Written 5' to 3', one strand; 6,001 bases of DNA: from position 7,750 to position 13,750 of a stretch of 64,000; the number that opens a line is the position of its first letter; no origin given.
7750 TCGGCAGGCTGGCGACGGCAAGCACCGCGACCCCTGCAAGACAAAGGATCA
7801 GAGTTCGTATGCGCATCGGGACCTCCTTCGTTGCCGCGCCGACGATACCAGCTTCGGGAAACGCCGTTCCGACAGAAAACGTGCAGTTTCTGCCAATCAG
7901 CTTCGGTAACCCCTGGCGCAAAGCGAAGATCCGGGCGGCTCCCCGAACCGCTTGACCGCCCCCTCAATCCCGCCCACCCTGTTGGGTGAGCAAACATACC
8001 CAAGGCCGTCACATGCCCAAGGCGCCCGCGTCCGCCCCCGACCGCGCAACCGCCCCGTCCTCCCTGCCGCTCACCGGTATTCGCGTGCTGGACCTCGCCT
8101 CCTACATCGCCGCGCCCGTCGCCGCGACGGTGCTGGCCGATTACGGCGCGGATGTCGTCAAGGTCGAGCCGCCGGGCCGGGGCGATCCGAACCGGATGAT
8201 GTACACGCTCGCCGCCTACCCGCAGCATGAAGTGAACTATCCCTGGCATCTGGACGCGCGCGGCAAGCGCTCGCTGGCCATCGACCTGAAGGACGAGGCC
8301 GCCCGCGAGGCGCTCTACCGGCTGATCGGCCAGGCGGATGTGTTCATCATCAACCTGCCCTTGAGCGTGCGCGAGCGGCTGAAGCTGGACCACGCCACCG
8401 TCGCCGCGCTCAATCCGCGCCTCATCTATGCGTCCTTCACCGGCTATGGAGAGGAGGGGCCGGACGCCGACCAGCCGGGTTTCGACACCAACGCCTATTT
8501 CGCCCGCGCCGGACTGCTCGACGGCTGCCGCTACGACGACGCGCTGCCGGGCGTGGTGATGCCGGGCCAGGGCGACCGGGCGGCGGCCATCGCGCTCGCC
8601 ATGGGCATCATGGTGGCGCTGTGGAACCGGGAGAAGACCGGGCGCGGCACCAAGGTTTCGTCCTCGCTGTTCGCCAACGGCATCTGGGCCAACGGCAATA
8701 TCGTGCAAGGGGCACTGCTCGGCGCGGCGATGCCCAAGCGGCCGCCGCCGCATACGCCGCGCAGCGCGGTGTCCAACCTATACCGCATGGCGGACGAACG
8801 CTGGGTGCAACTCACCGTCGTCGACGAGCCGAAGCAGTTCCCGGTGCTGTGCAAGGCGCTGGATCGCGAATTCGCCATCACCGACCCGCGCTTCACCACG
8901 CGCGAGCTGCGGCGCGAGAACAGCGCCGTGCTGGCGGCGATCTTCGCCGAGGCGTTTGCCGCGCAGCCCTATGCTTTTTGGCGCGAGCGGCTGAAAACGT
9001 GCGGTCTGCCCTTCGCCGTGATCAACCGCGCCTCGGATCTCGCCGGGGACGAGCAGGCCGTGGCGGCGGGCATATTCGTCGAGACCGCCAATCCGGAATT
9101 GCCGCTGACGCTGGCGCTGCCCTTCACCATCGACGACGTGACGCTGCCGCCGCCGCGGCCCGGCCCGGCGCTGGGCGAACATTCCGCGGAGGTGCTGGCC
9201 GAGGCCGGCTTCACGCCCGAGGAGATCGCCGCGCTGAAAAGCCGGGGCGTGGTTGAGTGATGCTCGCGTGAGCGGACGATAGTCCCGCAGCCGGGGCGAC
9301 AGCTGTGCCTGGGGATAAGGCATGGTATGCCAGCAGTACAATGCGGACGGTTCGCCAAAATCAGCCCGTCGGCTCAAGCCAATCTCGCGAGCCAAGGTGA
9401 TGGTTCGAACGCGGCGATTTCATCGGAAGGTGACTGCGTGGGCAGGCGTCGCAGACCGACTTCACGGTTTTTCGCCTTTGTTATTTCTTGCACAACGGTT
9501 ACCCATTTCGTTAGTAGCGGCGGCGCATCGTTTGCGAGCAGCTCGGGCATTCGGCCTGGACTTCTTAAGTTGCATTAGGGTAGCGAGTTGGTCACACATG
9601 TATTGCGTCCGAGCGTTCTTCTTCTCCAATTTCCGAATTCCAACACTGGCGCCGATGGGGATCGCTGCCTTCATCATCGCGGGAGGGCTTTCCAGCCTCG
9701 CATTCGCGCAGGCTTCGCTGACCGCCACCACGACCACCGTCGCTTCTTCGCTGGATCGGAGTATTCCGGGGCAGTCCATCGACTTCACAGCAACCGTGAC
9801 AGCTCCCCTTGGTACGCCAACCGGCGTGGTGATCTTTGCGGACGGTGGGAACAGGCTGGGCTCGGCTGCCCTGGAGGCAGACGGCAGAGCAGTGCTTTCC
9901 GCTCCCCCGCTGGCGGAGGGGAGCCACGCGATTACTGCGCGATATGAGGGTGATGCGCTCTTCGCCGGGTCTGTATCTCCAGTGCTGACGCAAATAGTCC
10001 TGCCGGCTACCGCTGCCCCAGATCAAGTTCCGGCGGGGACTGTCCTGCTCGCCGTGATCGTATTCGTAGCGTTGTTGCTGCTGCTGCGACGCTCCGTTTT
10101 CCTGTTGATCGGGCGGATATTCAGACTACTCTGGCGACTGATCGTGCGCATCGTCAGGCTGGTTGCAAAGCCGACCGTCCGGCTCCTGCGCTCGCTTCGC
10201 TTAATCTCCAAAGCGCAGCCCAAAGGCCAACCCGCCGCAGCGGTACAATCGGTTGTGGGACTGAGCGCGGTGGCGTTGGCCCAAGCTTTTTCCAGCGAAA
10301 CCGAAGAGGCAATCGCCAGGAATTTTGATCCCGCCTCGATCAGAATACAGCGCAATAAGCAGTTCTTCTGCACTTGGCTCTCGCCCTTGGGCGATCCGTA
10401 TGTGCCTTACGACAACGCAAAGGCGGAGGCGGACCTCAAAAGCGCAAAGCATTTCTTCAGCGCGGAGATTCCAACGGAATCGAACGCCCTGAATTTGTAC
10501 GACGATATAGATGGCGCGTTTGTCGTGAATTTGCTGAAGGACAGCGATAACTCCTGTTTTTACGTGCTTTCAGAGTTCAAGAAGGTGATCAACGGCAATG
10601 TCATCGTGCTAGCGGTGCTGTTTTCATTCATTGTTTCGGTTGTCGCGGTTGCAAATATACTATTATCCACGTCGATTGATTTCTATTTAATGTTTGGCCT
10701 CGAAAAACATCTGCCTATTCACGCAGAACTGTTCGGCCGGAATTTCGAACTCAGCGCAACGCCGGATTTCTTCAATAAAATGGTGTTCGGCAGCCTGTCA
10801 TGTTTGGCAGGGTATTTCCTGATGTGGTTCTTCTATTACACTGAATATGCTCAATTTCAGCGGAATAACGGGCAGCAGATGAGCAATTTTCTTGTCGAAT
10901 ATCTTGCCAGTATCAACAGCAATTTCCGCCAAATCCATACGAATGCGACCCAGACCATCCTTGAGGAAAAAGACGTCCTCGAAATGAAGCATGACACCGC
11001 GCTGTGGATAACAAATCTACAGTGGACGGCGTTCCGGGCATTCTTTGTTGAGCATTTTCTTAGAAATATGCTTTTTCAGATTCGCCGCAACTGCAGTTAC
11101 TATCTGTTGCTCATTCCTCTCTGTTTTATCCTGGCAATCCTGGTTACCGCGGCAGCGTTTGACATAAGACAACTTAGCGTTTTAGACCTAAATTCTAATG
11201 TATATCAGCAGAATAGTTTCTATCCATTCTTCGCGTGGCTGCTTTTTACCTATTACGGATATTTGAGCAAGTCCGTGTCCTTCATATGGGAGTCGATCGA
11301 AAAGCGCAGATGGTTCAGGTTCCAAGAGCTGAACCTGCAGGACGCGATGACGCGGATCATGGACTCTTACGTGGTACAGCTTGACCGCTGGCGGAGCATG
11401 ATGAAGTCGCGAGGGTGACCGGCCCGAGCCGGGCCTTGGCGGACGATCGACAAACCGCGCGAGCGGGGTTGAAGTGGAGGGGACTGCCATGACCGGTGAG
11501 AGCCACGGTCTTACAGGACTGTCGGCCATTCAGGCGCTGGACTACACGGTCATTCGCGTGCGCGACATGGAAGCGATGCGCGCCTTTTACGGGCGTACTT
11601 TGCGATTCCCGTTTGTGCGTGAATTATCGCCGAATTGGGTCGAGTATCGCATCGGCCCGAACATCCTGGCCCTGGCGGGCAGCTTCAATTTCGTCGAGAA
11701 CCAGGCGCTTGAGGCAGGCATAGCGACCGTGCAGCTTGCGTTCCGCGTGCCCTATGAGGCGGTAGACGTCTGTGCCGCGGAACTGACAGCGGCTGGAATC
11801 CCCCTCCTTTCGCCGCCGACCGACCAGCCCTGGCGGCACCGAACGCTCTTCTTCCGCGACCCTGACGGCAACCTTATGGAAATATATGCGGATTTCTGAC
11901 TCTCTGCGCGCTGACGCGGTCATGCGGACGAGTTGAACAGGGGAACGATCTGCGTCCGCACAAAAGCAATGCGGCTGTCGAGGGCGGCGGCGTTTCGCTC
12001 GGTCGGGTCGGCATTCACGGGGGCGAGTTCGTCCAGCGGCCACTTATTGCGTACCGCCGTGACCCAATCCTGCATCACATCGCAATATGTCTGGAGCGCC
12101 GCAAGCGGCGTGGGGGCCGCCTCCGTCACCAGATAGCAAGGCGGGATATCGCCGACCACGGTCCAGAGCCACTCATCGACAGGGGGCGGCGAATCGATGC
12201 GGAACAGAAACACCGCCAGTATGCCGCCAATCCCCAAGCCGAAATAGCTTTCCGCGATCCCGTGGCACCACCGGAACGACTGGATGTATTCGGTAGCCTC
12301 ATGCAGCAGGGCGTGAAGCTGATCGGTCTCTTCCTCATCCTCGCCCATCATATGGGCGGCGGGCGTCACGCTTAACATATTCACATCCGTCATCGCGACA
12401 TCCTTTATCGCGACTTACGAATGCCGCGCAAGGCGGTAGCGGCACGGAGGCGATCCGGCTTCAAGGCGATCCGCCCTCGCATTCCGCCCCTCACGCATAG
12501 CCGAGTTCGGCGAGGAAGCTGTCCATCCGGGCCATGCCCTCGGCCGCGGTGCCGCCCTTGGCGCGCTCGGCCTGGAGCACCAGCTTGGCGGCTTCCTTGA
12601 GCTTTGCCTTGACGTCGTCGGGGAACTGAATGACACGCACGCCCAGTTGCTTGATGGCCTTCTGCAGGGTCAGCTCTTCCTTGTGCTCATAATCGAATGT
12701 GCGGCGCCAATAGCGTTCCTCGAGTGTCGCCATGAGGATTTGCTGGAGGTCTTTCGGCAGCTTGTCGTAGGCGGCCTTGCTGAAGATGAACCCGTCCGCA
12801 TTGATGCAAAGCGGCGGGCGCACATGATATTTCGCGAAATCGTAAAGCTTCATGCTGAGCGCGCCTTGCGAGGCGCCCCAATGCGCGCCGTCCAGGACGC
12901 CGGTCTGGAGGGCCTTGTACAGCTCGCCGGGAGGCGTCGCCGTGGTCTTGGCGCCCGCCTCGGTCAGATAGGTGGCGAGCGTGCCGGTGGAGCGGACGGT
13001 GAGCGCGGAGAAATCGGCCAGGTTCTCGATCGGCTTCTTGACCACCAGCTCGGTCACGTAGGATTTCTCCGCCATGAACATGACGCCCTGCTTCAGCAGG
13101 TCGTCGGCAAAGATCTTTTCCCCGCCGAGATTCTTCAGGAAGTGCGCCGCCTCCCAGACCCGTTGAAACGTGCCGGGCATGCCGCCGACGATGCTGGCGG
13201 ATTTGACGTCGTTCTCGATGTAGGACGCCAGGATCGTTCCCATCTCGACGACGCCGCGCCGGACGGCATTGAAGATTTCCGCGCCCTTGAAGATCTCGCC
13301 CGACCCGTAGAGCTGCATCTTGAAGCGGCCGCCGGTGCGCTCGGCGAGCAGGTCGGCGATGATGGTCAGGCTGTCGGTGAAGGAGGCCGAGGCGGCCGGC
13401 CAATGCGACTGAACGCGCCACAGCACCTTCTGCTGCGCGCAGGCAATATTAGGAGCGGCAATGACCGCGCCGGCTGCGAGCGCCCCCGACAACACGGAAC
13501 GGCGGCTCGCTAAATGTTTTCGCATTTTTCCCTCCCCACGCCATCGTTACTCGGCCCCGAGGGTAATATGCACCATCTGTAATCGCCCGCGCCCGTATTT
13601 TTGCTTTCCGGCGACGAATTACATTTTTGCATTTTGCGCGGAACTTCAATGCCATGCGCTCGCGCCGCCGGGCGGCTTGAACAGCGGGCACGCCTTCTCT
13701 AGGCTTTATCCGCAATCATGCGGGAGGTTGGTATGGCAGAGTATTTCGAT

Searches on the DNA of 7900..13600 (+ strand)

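Call 64: search_dna_similar(query=window:7900-13600:+, collection=plasmids, mode=near, max_rows=8)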
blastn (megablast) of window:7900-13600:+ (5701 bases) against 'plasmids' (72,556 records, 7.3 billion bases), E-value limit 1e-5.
No match.
